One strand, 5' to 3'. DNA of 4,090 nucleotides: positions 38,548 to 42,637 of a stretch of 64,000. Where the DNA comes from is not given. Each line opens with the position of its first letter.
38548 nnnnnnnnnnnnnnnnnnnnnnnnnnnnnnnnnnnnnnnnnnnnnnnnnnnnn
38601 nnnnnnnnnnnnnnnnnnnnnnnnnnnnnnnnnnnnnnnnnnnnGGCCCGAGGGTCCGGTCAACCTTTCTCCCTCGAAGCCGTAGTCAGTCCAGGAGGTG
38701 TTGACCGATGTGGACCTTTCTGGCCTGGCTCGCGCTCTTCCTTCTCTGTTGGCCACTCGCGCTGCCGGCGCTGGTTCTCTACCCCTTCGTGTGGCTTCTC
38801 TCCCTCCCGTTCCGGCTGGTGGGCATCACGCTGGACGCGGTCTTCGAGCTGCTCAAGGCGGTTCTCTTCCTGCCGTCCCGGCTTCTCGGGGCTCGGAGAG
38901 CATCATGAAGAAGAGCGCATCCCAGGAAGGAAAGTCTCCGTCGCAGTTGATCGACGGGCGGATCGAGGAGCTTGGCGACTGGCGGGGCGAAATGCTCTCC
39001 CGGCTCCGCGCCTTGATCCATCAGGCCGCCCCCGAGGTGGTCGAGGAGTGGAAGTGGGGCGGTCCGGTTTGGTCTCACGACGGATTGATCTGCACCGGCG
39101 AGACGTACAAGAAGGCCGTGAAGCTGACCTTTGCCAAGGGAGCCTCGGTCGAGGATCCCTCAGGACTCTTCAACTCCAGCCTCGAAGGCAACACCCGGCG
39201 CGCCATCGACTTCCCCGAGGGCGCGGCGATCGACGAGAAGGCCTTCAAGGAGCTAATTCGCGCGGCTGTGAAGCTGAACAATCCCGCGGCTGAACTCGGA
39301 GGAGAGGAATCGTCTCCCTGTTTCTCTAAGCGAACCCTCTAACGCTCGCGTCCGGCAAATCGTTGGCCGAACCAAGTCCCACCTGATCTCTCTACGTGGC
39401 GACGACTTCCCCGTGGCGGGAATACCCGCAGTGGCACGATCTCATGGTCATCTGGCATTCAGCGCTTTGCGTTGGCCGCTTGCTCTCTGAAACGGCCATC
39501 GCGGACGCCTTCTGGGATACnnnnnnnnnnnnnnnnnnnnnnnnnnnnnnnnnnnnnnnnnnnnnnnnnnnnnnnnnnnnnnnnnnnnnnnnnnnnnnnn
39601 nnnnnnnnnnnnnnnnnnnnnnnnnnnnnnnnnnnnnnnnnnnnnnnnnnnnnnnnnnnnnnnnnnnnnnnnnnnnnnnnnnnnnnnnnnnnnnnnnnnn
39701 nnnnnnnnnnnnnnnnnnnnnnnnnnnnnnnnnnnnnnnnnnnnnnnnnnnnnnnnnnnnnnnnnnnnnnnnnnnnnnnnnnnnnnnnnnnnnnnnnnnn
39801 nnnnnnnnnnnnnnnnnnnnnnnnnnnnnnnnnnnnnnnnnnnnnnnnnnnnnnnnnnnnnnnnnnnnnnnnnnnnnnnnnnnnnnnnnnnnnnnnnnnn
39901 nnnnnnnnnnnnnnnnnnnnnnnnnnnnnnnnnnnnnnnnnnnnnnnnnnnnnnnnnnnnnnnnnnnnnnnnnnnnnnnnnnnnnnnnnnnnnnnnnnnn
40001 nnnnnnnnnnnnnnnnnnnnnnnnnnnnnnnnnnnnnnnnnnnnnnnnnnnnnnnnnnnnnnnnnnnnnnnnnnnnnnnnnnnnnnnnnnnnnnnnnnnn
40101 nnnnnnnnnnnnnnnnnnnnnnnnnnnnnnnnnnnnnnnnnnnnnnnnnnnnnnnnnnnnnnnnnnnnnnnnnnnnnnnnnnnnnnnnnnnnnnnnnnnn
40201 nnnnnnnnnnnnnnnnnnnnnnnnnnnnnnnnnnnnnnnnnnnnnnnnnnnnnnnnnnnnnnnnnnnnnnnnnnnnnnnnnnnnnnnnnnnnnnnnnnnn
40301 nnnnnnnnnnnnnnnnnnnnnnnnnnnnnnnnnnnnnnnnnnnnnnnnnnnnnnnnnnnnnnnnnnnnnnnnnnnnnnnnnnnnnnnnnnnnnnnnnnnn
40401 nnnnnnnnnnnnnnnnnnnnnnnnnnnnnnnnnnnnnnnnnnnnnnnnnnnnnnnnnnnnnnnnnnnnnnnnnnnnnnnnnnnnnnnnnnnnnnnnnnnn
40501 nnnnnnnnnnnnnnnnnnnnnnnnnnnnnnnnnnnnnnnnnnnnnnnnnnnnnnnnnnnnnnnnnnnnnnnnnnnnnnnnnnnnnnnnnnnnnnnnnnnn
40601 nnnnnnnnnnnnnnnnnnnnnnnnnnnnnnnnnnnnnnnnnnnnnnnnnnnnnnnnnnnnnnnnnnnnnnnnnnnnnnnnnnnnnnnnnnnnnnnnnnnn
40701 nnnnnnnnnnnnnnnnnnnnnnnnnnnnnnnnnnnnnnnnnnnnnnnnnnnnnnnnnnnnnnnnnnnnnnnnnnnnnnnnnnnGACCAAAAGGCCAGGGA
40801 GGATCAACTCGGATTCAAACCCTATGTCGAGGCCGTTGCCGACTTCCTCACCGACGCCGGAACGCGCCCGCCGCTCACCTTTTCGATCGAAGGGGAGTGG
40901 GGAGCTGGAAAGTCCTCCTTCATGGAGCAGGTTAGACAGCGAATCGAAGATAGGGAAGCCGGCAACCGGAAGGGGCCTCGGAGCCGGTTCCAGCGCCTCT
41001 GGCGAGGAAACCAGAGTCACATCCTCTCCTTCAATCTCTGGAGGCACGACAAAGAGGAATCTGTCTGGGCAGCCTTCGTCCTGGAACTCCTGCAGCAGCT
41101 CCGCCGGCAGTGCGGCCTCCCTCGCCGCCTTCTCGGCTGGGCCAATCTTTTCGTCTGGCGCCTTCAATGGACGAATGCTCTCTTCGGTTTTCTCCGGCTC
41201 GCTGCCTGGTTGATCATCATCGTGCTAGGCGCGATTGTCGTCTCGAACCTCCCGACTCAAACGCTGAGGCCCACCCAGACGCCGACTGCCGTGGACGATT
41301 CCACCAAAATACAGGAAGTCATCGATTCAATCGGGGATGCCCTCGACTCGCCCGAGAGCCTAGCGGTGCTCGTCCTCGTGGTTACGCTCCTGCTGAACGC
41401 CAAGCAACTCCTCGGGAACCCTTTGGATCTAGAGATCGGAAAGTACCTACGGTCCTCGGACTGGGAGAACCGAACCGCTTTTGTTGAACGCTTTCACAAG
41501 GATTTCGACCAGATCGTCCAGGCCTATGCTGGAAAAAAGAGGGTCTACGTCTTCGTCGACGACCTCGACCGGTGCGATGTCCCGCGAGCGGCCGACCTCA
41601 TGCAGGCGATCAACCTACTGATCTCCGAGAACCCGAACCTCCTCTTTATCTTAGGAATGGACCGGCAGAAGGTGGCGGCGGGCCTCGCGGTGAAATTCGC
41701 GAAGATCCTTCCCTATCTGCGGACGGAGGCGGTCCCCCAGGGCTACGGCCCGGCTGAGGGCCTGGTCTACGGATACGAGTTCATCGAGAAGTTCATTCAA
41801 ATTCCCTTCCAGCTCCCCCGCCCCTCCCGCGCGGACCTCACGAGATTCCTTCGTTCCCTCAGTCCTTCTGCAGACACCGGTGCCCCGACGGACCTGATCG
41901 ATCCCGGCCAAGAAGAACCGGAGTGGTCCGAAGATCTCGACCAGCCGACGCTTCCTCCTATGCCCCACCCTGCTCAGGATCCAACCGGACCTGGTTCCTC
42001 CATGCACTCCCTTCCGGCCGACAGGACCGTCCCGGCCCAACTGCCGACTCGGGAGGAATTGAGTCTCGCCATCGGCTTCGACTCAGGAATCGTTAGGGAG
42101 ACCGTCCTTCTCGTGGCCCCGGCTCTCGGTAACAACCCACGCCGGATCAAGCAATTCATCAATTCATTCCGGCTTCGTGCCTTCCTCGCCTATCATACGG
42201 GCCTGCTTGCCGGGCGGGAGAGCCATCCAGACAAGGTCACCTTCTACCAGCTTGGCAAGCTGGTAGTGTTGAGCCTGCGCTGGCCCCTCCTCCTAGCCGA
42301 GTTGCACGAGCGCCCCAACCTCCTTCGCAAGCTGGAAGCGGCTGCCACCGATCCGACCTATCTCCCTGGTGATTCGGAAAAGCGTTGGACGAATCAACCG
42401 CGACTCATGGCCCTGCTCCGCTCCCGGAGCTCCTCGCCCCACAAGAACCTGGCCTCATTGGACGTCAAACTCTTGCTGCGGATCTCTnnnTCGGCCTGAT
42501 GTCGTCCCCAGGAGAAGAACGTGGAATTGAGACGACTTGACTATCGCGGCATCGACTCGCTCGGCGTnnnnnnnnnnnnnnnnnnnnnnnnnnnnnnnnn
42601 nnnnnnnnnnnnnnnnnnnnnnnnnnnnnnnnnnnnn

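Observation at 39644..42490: WD40 beta-propeller fused to a membrane-inserted KAP-family P-loop NTPase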

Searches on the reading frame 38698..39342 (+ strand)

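Call 11: search_protein_families(library=pfam, proteins=[window:38698-39342:+], max_evalue=0.001)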
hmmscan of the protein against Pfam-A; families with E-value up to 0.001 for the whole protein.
window:38698-39342:+ (214 aa): 1 family
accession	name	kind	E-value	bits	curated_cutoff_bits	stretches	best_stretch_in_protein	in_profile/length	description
PF08818.16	DUF1801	-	4.5e-25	88.3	27.2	1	97-191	2-85/85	Domain of unknown function (DU1801)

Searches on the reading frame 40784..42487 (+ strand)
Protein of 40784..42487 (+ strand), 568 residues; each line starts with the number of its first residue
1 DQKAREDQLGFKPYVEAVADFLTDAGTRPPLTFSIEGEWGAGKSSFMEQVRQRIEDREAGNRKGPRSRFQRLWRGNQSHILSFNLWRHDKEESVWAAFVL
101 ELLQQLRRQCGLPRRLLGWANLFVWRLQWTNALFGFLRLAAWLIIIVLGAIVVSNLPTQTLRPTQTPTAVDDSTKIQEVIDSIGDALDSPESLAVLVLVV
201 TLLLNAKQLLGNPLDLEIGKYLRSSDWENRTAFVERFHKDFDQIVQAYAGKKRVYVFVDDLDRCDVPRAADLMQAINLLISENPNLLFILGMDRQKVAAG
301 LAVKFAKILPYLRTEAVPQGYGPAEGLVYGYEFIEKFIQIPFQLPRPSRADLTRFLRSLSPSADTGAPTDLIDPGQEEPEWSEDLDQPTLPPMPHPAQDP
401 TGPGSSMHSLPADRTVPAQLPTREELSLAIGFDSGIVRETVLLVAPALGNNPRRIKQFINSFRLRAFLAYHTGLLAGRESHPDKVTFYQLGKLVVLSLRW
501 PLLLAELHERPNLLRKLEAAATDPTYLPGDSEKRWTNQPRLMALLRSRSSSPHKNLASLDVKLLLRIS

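Call 38: search_protein_representatives(protein=window:40784-42487:+)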
Query: 568 residues. Proteins with E-value up to 0.001 (for the whole library): 14342; up to 1e-10: 5760; up to 1e-30: 913. The best 150 are listed.
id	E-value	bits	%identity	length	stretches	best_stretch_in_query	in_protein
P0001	0.0e+00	1284.4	100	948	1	1-568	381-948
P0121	4.5e-174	596.8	55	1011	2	55-567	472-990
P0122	8.0e-121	421.0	46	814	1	1-548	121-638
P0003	3.8e-120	418.8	45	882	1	4-545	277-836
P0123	6.2e-119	414.8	49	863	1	1-547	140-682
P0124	4.9e-115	401.9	41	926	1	2-547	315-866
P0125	3.1e-114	399.2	47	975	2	199-567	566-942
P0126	1.8e-113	396.7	45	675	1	1-567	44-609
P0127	4.0e-113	395.6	48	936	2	195-548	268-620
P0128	4.5e-113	395.4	45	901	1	1-550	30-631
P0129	9.0e-113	394.4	44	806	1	4-568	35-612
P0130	1.7e-112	393.5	45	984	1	1-521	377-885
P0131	9.9e-112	391.0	42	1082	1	1-548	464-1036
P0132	4.5e-111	388.8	45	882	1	1-540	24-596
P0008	6.0e-111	388.4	46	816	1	5-523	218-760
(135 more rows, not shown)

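Call 46: search_protein_families(library=pfam, alignment_id=A3, max_evalue=0.00001)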
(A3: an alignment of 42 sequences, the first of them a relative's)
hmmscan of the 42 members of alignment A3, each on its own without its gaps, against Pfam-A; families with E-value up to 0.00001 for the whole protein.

A. member 1, P0121 (1011 aa): 24 families
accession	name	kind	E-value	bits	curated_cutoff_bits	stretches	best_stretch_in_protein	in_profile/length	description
PF07693.20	KAP_NTPase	-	1.6e-27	97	20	1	402-884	1-288/293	KAP family P-loop domain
PF00400.38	WD40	-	1.2e-23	83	27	1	149-182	5-38/39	WD domain, G-beta repeat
PF25174.1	Beta-prop_THOC3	-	4.5e-23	82.1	305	1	71-280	5-212/272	THOC3 beta-propeller domain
PF24817.1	WD40_WDHD1_1st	-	2.6e-19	69.9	109.9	1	73-231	91-254/291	WDHD1 first WD40 domain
PF25173.1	Beta-prop_WDR3_1st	-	4.1e-18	66.2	154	1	40-190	7-148/184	WDR3 first beta-propeller domain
PF24807.1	WD40_CDC20-Fz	-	6.7e-18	65.4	200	1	26-266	57-292/292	CDC20/Fizzy WD40 domain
PF24814.1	WD40_Prp19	-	1.1e-17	64.5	320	1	79-266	19-204/281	Prp19 WD40 domain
PF12894.13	ANAPC4_WD40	-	5.7e-17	62.2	22.9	0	205-278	2-77/91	Anaphase-promoting complex subunit 4 WD40 domain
PF23414.1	Beta-prop_EML_2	-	5.4e-12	46.1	90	1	161-268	4-110/266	Echinoderm microtubule-associated protein second beta-propeller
PF23383.1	Beta-prop_IFT140_1st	-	6.1e-12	45.4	27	1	113-188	63-135/406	IFT140 first beta-propeller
PF25175.1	Beta-prop_WDR5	-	3.4e-11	43.4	250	1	111-280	11-177/296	WDR5 beta-propeller domain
PF25460.1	Beta-prop_Aladin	-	3.8e-10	39.8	171.1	1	108-220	108-216/340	Aladin seven-bladed propeller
PF23409.1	Beta-prop_EML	-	1.1e-09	38.6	88.2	0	44-171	133-257/267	Echinoderm microtubule-associated protein first beta-propeller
PF23393.2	Beta-prop_WDR90_POC16_2nd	-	1.6e-09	37.8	60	0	166-271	5-110/291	WDR90/POC16, second beta-propeller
PF23342.1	WDR90_beta-prop_4th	-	1.5e-08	34.6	50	1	165-281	9-131/312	WDR90, 4th beta-propeller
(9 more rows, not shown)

B. families by the number of members that match (of 42 scanned): 79 families (the first 25 are shown)
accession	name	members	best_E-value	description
PF07693.20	KAP_NTPase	42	6.1e-37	KAP family P-loop domain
PF13191.12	AAA_16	14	2.4e-07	AAA ATPase domain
PF13676.11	TIR_2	12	2.2e-23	TIR domain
PF00400.38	WD40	5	1.5e-45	WD domain, G-beta repeat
PF25174.1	Beta-prop_THOC3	5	2.1e-45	THOC3 beta-propeller domain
PF24817.1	WD40_WDHD1_1st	5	1.7e-34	WDHD1 first WD40 domain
PF23414.1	Beta-prop_EML_2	5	4.6e-33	Echinoderm microtubule-associated protein second beta-propeller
PF23383.1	Beta-prop_IFT140_1st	5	3.5e-17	IFT140 first beta-propeller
PF25173.1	Beta-prop_WDR3_1st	4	2.2e-54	WDR3 first beta-propeller domain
PF24814.1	WD40_Prp19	4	5e-37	Prp19 WD40 domain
PF24807.1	WD40_CDC20-Fz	4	1.2e-32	CDC20/Fizzy WD40 domain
PF12894.13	ANAPC4_WD40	4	6.2e-27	Anaphase-promoting complex subunit 4 WD40 domain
PF25175.1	Beta-prop_WDR5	4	9.9e-27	WDR5 beta-propeller domain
PF25168.1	Beta-prop_WDR36-Utp21_2nd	4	2.7e-23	WDR36/Utp21 second beta-propeller domain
PF24105.1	Beta-prop_CAF1B_HIR1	4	1.5e-21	CAF1B/HIR1 beta-propeller domain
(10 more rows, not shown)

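Call 47: search_protein_families(library=pfam, alignment_id=A4, max_evalue=0.00001)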
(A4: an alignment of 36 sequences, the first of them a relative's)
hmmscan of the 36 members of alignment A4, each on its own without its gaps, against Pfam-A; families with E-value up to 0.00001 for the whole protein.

A. member 1, P0127 (936 aa): 2 families
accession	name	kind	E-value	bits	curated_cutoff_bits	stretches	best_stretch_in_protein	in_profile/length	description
PF07693.20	KAP_NTPase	-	3.5e-30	105.7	20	1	130-535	1-288/293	KAP family P-loop domain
PF24883.2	NPHP3_N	-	9.3e-06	26.4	24.8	0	148-216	21-89/164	Nephrocystin 3, N-terminal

B. families by the number of members that match (of 36 scanned): 21 families
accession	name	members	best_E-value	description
PF07693.20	KAP_NTPase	36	1.4e-41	KAP family P-loop domain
PF13191.12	AAA_16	10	1.5e-09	AAA ATPase domain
PF05419.17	GUN4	7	2.7e-41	GUN4-like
PF20693.3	YobI-ATPase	6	9.3e-10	YobI-like P-loop NTPase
PF24883.2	NPHP3_N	5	1.2e-06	Nephrocystin 3, N-terminal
PF13676.11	TIR_2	4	4.7e-27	TIR domain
PF03781.23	FGE-sulfatase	3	1.5e-55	Sulfatase-modifying factor enzyme 1-like domain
PF07603.17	Lcl_C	2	1.6e-21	Lcl C-terminal domain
PF25199.1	nSTAND_NTPase5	2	2.6e-06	Novel STAND NTPase 5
PF00805.28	Pentapeptide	1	4.3e-38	Pentapeptide repeats (8 copies)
PF13599.13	Pentapeptide_4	1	2.7e-13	Pentapeptide repeat region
PF14088.11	DUF4268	1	1e-11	Domain of unknown function (DUF4268)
PF13424.12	TPR_12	1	1.4e-10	Tetratricopeptide repeat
PF22552.1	TY-Chap3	1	8.1e-10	T3SS (YopN, CesT) and YbjN peptide-binding chaperone 3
PF13576.12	Pentapeptide_3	1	1.3e-09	Pentapeptide repeats (9 copies)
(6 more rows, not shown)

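Call 48: search_solved_structures(query=window:40784-42487:+, max_evalue=1)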
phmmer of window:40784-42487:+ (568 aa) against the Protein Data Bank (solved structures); distinct sequences matched with E-value up to 1: 0.

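Call 56: predict_structure(alignment_id=A5)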
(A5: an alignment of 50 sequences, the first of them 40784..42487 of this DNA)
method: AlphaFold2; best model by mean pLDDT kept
length: 568 residues; sequences in the alignment: 50
mean_pLDDT: 77.3   pTM: 0.73
mean pLDDT of the five models: 77.3, 76.5, 72.8, 72.2, 71.2
residues with pLDDT >= 90: 138; 70-90: 286; 50-70: 77; < 50: 67
segments of 3 or more residues with pLDDT < 50: 162-167, 365-378, 380-422
pLDDT, mean of each block of 10 residues (from residue 1): 73 93 92 89 91 93 79 80 84 79 89 87 84 83 85 69 48 64 70 77 81 69 59 68 87 94 83 83 88 89 86 68 82 88 89 86 53 47 42 34 36 37 50 77 92 91 87 76 83 92 89 92 90 92 87 78 71
secondary structure, 60 per line:
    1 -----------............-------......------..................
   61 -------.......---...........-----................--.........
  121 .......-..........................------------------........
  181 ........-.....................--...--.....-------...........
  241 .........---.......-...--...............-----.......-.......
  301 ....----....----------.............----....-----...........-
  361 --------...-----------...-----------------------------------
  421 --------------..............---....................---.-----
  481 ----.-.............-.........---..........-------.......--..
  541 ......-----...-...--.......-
elements in order: H12-23 E31-36 H43-60 H68-74 E78-84 H85-88 H94-109 H112-126 H129-154 H173-188 H190-210 H218-221 H230-249 E253-259 H266-280 E286-292 H294-304 H309-312 H323-335 E340-343 H349-359 H435-448 H452-471 H487-499 H501-509 H513-522 H530-536 H539-546 H561-567

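Call 62: fold_search(model_id=the predicted structure, library=pdb)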
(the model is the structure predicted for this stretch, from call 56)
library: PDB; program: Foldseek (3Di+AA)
matches with E <= 10: 769; with E <= 0.001: 5
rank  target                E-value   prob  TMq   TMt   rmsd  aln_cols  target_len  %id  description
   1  8hrb_A                1.3e-04  1.00  0.31  0.22  20.1       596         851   11  Structure of tetradecameric RdrA ring in RNA-loading state (released 2023-02-01)
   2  8hr8_F                2.1e-04  1.00  0.28  0.20  18.7       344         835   12  Structure of heptameric RdrA ring (released 2023-02-01)
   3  8hr8_C                2.2e-04  1.00  0.28  0.20  19.1       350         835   13  Structure of heptameric RdrA ring (released 2023-02-01)
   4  8hr8_E                3.0e-04  1.00  0.29  0.21  18.4       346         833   12  Structure of heptameric RdrA ring (released 2023-02-01)
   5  8hr8_A                6.3e-04  1.00  0.29  0.20  20.3       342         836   11  Structure of heptameric RdrA ring (released 2023-02-01)
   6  8fnu_A                1.2e-03  1.00  0.28  0.20  22.6       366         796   14  Structure of RdrA from Streptococcus suis RADAR defense system (released 2023-02-01)
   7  8hr7_A                1.3e-03  1.00  0.28  0.20  17.6       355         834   13  Structure of RdrA-RdrB complex (released 2023-02-01)
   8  8hr8_G                1.6e-03  1.00  0.27  0.20  18.6       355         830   13  Structure of heptameric RdrA ring (released 2023-02-01)
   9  8hra_C                2.0e-03  1.00  0.29  0.20  19.2       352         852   12  Structure of heptameric RdrA ring in RNA-loading state (released 2023-02-01)
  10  8hr8_H                2.3e-03  1.00  0.29  0.20  18.5       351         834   11  Structure of heptameric RdrA ring (released 2023-02-01)
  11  1w5t_A                2.5e-03  1.00  0.30  0.40  15.6       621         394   12  Structure of the Aeropyrum Pernix ORC2 protein (ADPNP-ADP complexes) (released 2004-10-05)
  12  8hra_B                8.7e-03  1.00  0.26  0.19  19.1       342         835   11  Structure of heptameric RdrA ring in RNA-loading state (released 2023-02-01)
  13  4xgc_E                1.0e-02  1.00  0.28  0.37  16.3       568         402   10  Crystal structure of the eukaryotic origin recognition complex (released 2015-04-01)
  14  1w5s_B                1.4e-02  1.00  0.24  0.32  15.2       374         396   11  Structure of the Aeropyrum Pernix ORC2 protein (ADP form) (released 2004-10-05)
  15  8fnw_M                1.4e-02  0.99  0.30  0.23  18.1       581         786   10  Structure of RdrA-RdrB complex from Escherichia coli RADAR defense system (released 2023-02-01)
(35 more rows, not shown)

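Call 82: find_related_loci(query=A5, collection=viral_contigs, flank=8000)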
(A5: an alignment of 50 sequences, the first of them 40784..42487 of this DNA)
Query A5 (568 aa) in viral_contigs; peptide patterns used: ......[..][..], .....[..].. (x = any residue, [..] = any of these).
17 stretches matched a pattern, but none encodes a relative of the query by tblastn (E <= 1e-3).

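Call 90: search_dna_similar(query=window:40784-42487:+, collection=plasmids, mode=protein, max_evalue=1e-10, max_rows=15)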
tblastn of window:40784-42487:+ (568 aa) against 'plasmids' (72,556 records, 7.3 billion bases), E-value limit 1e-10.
Records with a match: 2; places in all: 2; records where one place covers at least 80% of the query: 1.
Best place of each record, by identity: <60% 2.
By first word of the organism name: Marinovum 1; Rhizobium 1.
By predicted mobility (MOB-suite, as given by PLSDB): conjugative 1; non-mobilizable 1.
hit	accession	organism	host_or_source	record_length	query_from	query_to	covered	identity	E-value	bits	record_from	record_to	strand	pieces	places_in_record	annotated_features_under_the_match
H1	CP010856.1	Marinovum algicola DG 898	-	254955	14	474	81%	21.7%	8e-13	79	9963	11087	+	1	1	KAP family P-loop domain protein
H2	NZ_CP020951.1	Rhizobium sp. CIAT894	-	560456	64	481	74%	23.9%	2e-13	81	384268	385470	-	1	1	P-loop NTPase fold protein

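Call 91: search_dna_similar(query=window:40784-42487:+, collection=phages, mode=protein, max_evalue=0.00001, max_rows=10)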
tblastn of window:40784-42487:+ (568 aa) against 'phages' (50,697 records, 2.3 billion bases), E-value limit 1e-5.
No match.
